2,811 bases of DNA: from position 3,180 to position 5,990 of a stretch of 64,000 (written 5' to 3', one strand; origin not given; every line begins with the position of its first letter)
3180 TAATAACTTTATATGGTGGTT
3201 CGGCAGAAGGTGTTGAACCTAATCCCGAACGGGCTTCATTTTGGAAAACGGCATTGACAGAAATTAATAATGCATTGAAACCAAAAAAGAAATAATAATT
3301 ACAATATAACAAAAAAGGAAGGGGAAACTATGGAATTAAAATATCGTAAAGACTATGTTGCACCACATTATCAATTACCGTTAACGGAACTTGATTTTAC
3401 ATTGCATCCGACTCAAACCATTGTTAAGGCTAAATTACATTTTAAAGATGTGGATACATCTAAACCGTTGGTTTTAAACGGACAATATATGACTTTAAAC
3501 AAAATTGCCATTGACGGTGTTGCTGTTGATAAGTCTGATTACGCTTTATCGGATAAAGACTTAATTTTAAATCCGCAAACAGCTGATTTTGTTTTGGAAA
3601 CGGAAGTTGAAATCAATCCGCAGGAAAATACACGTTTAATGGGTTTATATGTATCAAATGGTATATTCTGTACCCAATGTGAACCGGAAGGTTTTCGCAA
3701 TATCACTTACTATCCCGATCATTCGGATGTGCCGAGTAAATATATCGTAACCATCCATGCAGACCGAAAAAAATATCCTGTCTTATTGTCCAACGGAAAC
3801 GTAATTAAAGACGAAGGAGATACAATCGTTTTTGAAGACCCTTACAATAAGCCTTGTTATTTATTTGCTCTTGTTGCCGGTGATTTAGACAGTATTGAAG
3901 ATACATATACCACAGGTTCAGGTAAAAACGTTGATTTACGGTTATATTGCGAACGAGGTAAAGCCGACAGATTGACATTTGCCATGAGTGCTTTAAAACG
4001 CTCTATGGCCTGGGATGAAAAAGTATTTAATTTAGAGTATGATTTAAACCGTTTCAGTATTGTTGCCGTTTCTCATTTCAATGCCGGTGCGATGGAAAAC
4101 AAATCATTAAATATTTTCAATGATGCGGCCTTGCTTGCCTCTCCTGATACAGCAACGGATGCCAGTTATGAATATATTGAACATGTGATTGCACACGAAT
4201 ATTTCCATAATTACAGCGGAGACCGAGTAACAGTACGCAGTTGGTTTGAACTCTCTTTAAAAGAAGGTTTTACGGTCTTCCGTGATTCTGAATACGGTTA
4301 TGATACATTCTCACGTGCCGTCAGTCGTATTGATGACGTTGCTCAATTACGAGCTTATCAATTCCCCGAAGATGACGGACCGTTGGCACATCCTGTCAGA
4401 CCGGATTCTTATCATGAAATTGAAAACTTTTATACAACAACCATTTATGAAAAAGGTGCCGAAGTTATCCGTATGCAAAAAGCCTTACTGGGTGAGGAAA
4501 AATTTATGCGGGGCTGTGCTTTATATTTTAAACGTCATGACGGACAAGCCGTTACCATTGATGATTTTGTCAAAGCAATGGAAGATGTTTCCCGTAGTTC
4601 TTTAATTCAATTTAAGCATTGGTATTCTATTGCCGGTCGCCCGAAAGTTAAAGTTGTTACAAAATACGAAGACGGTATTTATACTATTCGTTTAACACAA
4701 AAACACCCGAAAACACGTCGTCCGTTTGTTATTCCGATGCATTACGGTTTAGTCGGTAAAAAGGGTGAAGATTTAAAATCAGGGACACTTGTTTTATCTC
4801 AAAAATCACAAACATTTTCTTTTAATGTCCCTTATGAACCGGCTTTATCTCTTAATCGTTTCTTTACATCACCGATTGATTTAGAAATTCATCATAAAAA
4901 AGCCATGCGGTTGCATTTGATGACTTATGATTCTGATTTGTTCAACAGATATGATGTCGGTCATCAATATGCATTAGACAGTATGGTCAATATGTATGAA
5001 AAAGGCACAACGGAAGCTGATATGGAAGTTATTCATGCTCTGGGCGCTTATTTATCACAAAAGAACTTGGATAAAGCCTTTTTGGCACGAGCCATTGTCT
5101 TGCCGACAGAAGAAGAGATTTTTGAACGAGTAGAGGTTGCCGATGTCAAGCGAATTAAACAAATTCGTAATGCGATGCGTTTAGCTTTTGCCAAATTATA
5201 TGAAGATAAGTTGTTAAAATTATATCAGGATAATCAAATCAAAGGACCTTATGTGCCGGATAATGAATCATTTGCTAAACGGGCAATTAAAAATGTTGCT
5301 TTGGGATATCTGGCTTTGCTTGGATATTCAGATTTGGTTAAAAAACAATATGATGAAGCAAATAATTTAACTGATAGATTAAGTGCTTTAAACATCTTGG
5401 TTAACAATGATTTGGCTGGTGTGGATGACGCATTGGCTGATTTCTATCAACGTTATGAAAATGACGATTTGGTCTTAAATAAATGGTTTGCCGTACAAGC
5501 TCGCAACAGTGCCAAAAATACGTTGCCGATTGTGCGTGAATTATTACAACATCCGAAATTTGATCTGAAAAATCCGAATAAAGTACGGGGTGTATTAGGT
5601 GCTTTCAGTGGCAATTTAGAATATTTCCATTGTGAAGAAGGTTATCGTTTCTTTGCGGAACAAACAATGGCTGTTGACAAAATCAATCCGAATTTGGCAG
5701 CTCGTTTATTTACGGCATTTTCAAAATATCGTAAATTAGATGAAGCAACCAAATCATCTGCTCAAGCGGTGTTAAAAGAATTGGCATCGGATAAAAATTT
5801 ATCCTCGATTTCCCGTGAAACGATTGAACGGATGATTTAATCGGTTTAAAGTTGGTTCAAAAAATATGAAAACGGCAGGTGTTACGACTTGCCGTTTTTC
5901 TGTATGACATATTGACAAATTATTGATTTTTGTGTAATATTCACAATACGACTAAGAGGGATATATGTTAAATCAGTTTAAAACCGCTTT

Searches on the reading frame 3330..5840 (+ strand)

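Call 68: search_protein_families(library=pfam, proteins=[window:3330-5840:+], max_evalue=0.0001)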
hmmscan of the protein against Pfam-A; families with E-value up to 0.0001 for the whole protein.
window:3330-5840:+ (836 aa): 4 families
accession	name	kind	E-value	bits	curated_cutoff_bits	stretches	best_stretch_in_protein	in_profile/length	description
PF17432.8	DUF3458_C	-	1.1e-93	314.5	24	1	527-835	4-318/320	Domain of unknown function (DUF3458_C) ARM repeats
PF01433.26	Peptidase_M1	-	9.2e-51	173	27.7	1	217-428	1-214/218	Peptidase family M1 domain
PF11940.14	DUF3458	-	1.5e-15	57.8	28.6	1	436-519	1-93/95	Domain of unknown function (DUF3458) Ig-like fold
PF17900.6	Peptidase_M1_N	-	3.2e-10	40.9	25.8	1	12-178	3-186/186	Peptidase M1 N-terminal domain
